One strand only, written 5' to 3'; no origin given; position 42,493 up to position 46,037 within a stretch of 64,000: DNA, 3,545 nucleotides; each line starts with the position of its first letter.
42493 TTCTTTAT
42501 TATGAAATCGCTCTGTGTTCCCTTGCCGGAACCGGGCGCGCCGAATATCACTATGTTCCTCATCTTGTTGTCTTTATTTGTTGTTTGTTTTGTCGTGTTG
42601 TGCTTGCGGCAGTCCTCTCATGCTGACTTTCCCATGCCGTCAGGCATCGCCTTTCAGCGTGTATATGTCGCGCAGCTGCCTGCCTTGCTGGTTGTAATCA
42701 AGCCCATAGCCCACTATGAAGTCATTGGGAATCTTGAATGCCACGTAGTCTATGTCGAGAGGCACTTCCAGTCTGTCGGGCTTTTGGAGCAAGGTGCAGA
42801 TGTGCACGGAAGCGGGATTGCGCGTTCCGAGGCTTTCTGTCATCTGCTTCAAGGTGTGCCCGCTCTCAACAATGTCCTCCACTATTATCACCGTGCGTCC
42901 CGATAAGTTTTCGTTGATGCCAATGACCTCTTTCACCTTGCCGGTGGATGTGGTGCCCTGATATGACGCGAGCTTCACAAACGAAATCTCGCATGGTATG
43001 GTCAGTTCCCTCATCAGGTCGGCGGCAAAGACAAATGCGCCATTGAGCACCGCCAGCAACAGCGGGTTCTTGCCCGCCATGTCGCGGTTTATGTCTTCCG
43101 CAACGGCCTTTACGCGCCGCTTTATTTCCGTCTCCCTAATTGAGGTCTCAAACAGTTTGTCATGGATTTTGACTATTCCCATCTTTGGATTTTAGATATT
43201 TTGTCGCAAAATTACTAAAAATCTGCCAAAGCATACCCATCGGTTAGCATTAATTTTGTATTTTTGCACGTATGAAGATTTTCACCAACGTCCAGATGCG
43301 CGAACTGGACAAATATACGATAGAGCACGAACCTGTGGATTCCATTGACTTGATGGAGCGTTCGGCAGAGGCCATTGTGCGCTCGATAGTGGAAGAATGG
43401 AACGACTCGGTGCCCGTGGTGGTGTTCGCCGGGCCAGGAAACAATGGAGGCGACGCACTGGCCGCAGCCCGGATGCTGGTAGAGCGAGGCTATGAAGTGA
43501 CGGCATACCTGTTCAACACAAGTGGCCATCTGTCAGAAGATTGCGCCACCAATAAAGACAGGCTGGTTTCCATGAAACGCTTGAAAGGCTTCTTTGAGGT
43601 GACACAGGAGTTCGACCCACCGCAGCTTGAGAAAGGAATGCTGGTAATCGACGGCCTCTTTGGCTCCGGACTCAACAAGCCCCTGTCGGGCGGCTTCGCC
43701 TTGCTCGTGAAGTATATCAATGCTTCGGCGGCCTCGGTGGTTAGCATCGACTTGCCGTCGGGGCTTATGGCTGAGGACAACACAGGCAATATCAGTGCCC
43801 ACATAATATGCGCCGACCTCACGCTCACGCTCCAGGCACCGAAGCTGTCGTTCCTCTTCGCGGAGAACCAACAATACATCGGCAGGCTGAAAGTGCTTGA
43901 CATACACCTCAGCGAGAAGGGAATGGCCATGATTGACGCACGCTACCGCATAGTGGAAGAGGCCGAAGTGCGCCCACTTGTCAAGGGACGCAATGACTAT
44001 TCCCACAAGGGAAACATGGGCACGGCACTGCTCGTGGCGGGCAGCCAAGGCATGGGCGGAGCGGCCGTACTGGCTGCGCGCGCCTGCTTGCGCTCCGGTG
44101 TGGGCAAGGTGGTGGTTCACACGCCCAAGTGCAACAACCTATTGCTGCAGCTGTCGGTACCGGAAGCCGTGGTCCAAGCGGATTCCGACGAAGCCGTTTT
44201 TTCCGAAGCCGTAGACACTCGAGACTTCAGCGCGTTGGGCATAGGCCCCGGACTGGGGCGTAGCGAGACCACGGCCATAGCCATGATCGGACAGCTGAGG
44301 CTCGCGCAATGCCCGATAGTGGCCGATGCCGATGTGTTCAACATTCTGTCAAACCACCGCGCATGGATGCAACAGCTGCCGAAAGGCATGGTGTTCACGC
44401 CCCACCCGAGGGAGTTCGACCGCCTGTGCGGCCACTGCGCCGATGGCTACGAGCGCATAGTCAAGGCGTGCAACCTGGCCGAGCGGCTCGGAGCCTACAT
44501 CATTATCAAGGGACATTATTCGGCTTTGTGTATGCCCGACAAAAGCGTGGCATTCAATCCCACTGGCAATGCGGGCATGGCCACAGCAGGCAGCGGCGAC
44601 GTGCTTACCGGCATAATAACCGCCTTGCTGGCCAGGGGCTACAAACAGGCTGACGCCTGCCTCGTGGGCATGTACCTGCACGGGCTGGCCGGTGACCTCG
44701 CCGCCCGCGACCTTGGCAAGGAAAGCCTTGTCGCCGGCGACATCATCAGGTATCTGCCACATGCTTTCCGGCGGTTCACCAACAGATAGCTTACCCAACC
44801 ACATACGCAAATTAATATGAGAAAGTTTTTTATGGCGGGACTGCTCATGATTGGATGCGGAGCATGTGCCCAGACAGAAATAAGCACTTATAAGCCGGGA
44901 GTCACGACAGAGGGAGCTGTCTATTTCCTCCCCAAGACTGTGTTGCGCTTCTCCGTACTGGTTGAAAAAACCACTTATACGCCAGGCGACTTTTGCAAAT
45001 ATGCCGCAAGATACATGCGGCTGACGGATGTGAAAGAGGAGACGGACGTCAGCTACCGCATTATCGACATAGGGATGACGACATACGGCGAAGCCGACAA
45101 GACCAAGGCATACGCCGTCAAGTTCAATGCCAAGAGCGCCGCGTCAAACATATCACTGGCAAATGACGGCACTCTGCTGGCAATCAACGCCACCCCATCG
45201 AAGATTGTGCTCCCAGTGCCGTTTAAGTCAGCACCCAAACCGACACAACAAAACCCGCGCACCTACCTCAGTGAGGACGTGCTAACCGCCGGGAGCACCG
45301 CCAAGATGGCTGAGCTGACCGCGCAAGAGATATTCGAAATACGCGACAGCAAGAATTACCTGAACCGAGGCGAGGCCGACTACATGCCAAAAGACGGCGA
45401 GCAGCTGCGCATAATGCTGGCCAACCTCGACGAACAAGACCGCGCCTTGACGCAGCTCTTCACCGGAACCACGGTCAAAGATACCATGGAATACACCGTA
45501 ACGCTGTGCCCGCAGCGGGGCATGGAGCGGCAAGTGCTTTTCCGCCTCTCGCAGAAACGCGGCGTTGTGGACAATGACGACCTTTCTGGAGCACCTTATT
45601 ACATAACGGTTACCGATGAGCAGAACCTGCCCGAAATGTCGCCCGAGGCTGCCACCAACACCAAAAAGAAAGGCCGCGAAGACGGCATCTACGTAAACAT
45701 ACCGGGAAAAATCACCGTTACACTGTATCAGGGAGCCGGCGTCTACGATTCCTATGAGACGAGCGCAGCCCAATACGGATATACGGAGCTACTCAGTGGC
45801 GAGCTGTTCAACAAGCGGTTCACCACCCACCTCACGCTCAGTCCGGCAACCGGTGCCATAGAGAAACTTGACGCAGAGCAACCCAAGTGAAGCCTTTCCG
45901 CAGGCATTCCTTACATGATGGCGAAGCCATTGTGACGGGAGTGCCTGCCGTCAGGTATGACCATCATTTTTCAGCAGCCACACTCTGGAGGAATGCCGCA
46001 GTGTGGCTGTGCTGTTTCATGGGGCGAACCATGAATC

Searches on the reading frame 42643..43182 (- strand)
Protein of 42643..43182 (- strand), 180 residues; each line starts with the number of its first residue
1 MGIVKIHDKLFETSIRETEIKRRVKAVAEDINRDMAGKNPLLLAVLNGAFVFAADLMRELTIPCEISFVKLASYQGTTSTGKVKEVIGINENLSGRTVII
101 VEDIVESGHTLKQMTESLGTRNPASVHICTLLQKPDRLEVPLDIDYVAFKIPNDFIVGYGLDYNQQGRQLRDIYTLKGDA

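Call 46: search_protein_families(library=pfam, proteins=[window:42643-43182:-], max_evalue=0.00001)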
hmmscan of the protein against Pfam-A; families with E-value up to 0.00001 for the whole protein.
window:42643-43182:- (180 aa): 1 family
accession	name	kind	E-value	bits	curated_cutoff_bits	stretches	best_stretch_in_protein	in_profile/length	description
PF00156.33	Pribosyltran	-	1e-31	109.8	26.3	1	19-163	10-157/158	Phosphoribosyl transferase domain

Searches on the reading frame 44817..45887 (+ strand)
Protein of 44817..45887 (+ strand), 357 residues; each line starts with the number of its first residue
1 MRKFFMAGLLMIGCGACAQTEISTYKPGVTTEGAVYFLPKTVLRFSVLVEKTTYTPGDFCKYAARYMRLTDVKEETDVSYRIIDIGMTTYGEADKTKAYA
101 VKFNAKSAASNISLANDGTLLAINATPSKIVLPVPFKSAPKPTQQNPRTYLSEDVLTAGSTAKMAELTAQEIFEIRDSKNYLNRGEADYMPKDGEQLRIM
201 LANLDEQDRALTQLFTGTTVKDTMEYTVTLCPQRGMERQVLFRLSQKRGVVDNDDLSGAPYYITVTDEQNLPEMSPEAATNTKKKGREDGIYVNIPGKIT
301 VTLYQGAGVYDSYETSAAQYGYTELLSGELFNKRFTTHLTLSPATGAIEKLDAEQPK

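Call 46: search_protein_families(library=pfam, proteins=[window:44817-45887:+], max_evalue=0.00001)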
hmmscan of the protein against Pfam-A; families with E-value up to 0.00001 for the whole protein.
window:44817-45887:+ (357 aa): 1 family
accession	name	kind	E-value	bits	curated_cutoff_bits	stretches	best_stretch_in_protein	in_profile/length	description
PF16115.10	DUF4831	-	2.2e-119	398.7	27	1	32-349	1-318/318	Domain of unknown function (DUF4831)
